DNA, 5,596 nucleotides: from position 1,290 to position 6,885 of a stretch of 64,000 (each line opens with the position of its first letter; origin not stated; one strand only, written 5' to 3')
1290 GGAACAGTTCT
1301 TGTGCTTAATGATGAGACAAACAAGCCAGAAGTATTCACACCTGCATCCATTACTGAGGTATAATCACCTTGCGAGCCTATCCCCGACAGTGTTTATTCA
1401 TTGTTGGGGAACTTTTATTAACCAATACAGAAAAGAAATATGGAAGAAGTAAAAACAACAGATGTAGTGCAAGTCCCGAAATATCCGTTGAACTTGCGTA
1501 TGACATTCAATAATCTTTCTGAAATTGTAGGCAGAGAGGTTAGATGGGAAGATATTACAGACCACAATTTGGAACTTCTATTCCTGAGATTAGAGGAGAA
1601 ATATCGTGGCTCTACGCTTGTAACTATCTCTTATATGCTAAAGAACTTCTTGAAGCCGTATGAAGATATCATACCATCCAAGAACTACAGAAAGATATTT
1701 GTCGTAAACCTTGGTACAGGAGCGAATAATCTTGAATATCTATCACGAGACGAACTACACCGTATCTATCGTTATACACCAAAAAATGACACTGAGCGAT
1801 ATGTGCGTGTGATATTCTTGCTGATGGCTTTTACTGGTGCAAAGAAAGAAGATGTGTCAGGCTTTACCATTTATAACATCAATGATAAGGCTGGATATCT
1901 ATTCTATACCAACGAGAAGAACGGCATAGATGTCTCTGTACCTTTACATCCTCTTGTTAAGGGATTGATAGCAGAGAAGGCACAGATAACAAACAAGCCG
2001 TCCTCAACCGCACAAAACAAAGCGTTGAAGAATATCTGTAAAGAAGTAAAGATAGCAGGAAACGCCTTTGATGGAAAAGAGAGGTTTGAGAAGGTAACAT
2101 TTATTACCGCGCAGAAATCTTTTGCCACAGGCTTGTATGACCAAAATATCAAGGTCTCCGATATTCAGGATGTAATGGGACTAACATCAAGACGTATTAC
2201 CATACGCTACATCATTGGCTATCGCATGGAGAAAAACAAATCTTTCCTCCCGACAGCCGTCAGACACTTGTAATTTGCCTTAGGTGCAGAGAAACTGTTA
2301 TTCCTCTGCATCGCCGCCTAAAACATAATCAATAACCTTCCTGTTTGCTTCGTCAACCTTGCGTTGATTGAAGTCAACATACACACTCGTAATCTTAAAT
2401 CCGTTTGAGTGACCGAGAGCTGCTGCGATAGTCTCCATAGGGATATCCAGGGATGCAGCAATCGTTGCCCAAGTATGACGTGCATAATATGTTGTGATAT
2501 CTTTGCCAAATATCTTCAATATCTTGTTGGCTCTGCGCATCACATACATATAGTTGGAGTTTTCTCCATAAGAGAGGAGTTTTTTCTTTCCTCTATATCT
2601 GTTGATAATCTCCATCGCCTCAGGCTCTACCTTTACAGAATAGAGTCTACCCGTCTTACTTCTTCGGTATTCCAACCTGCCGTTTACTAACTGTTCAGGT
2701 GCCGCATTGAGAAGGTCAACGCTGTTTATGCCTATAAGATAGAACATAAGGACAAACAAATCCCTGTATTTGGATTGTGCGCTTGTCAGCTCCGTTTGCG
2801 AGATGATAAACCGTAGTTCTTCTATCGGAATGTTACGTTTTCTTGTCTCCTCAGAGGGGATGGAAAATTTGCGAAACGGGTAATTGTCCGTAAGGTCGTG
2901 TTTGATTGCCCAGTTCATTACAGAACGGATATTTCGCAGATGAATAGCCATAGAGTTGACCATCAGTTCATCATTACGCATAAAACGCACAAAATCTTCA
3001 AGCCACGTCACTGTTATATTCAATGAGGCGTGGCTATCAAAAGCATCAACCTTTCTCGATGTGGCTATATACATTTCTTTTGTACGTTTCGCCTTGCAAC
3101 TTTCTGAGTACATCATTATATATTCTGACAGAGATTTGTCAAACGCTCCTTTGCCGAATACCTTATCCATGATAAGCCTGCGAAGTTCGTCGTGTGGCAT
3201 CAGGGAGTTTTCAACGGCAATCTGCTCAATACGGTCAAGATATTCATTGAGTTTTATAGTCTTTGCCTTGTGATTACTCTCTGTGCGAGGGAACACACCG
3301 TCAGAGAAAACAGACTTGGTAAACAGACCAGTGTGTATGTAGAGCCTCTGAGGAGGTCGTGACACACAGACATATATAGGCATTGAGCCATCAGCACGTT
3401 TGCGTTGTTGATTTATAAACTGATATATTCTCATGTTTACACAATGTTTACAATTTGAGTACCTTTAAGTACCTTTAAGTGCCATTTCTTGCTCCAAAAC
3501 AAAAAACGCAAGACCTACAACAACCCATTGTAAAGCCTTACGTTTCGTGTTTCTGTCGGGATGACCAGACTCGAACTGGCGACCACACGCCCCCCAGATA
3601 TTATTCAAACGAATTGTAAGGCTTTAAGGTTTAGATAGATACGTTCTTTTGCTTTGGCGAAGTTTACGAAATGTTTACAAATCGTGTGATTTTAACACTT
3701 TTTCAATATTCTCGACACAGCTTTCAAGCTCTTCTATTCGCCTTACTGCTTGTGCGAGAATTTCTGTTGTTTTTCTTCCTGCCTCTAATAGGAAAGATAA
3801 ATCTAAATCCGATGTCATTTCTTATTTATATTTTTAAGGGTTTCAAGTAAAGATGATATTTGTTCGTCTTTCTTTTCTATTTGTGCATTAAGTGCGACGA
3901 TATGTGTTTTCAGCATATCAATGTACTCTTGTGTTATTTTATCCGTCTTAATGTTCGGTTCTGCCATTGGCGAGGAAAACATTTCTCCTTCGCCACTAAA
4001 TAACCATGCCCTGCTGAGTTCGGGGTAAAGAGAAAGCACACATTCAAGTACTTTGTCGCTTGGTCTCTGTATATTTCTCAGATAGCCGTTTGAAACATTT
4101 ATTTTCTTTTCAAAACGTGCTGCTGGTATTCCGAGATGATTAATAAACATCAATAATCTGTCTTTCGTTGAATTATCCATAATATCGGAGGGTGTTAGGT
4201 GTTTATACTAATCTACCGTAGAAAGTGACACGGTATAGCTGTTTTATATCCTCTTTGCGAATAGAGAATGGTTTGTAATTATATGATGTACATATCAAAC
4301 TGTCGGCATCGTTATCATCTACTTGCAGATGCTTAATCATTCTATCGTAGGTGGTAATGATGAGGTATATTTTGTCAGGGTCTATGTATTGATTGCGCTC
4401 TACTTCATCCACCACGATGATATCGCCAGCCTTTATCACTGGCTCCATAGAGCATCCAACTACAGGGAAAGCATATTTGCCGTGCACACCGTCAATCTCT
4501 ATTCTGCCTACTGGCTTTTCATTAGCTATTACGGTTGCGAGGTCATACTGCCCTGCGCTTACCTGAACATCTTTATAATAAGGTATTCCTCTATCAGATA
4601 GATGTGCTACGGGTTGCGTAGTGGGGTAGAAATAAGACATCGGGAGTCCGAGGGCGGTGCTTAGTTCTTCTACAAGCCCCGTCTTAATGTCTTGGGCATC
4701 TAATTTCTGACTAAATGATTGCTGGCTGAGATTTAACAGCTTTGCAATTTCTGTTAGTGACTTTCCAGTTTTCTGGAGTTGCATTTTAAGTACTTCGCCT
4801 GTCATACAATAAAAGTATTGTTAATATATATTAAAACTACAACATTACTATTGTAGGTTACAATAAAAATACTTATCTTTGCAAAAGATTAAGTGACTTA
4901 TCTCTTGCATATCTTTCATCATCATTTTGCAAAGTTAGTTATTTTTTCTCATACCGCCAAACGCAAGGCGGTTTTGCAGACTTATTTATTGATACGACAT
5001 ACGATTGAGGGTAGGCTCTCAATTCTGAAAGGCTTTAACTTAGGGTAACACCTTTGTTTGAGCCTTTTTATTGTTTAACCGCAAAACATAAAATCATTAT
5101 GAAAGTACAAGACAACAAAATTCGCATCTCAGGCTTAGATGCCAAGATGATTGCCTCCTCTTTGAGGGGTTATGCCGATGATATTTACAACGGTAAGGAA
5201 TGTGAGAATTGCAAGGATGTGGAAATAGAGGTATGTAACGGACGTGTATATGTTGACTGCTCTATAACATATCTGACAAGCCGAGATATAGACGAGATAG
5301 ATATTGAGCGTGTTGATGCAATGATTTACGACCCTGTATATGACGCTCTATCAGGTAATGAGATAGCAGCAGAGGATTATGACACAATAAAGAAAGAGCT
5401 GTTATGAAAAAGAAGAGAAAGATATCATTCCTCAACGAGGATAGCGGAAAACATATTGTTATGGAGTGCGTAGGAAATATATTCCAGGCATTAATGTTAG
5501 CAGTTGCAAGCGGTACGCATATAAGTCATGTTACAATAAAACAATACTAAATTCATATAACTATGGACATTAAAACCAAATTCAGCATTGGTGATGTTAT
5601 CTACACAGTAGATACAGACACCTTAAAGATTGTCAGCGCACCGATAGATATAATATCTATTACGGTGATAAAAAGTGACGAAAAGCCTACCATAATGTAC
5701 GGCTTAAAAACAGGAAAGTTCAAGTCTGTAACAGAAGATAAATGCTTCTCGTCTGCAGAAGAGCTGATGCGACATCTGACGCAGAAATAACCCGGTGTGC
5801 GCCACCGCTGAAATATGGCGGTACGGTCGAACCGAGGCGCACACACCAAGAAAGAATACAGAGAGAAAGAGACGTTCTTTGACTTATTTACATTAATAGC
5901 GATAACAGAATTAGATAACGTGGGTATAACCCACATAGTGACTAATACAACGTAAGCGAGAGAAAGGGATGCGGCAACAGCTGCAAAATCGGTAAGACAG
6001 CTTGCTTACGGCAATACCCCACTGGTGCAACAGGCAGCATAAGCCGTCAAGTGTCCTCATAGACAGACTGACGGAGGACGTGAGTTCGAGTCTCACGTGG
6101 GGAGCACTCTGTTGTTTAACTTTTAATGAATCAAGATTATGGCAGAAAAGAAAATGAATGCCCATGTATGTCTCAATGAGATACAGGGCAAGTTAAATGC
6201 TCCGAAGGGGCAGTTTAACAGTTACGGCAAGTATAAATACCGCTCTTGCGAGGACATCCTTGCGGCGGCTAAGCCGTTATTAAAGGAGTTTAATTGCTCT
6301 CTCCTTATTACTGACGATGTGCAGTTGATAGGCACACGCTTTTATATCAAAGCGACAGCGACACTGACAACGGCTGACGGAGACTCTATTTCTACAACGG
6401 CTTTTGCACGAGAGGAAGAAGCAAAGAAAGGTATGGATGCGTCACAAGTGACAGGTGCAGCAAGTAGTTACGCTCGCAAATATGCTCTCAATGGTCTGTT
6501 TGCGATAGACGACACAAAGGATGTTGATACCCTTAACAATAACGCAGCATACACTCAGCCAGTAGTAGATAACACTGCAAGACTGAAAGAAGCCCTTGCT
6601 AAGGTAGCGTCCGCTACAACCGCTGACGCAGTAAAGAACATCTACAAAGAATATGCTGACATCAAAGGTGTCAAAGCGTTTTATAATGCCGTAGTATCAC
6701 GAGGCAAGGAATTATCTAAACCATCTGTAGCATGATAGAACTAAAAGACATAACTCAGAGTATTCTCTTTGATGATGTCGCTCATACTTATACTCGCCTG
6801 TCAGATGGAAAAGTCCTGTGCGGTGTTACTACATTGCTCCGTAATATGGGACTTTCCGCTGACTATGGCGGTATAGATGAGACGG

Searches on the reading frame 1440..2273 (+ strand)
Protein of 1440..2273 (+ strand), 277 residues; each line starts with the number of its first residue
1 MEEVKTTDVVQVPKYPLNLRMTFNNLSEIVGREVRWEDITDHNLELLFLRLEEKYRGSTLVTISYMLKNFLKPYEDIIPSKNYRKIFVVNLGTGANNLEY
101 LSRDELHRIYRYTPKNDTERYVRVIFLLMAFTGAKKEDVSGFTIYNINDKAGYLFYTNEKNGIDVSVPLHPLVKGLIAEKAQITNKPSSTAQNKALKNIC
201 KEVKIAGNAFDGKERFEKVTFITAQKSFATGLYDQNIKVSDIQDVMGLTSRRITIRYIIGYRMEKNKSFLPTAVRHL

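Call 37: search_protein_families(library=pfam, proteins=[window:1440-2273:+], max_evalue=0.001)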
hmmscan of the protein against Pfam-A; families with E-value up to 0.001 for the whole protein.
window:1440-2273:+ (277 aa): 1 family
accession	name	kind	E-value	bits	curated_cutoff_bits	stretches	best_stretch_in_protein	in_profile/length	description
PF00589.27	Phage_integrase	-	1e-07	32.3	27.1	1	100-258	2-166/172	Phage integrase family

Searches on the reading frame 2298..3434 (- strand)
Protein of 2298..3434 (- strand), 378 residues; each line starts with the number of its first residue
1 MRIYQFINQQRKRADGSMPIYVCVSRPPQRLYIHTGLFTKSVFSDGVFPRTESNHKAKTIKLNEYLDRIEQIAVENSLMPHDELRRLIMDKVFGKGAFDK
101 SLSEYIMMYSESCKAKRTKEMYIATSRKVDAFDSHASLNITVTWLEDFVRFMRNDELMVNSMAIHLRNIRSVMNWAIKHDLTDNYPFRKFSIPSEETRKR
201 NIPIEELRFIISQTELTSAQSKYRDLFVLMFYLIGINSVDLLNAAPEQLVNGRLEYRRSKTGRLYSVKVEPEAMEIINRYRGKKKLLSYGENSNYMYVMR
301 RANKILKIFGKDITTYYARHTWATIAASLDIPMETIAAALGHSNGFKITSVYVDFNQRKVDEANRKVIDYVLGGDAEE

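Call 37: search_protein_families(library=pfam, proteins=[window:2298-3434:-], max_evalue=0.001)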
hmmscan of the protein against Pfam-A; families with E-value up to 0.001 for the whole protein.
window:2298-3434:- (378 aa): 3 families
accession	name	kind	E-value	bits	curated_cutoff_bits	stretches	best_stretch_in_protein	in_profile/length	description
PF13102.12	Phage_int_SAM_5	-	5.3e-11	43.2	22.3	1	102-191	2-97/98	Phage integrase SAM-like domain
PF17293.8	Arm-DNA-bind_5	-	3.6e-05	24.7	22.6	1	7-73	2-68/87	Arm DNA-binding domain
PF00589.27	Phage_integrase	-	0.0001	22.6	27.1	1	235-356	35-169/172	Phage integrase family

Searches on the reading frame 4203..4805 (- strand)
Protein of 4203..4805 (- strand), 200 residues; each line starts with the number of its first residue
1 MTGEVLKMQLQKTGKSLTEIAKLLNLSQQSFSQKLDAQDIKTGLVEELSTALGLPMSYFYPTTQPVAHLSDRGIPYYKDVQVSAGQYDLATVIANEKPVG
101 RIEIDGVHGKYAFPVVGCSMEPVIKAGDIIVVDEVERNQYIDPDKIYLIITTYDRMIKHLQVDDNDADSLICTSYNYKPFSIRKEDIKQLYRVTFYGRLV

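Call 37: search_protein_families(library=pfam, proteins=[window:4203-4805:-], max_evalue=0.001)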
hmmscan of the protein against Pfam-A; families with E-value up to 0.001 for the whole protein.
window:4203-4805:- (200 aa): 1 family
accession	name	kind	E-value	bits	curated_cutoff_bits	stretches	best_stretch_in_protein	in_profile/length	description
PF00717.28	Peptidase_S24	-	3.6e-10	40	23.3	1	81-188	5-110/116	Peptidase S24-like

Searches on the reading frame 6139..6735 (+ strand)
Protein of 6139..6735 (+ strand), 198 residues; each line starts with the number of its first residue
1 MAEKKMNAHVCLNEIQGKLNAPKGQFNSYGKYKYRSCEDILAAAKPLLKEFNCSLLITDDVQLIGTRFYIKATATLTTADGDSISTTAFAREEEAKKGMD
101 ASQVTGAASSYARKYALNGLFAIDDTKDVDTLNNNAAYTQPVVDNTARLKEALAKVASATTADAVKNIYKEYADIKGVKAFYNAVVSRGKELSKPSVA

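Call 5: search_protein_families(library=pfam, proteins=[window:6139-6735:+], max_evalue=0.01)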
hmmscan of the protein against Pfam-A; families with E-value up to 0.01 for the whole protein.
window:6139-6735:+ (198 aa): 1 family
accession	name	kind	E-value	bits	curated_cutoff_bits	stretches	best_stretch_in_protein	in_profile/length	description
PF04404.17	ERF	-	3.3e-36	125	25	1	12-136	5-133/153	ERF superfamily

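Call 6: search_protein_families(library=phrogs, proteins=[window:6139-6735:+], max_evalue=0.01)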
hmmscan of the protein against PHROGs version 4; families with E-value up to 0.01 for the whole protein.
window:6139-6735:+ (198 aa): 3 families
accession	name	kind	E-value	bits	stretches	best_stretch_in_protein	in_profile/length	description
phrog_155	-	DNA, RNA and nucleotide metabolism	3.5e-43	149.4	1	3-176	63-247/308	Erf-like ssDNA annealing protein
phrog_2324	-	DNA, RNA and nucleotide metabolism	2.6e-10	41.2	1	5-156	8-155/193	Erf-like ssDNA annealing protein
phrog_25348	-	unknown function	0.0039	18.4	0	10-83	10-80/89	-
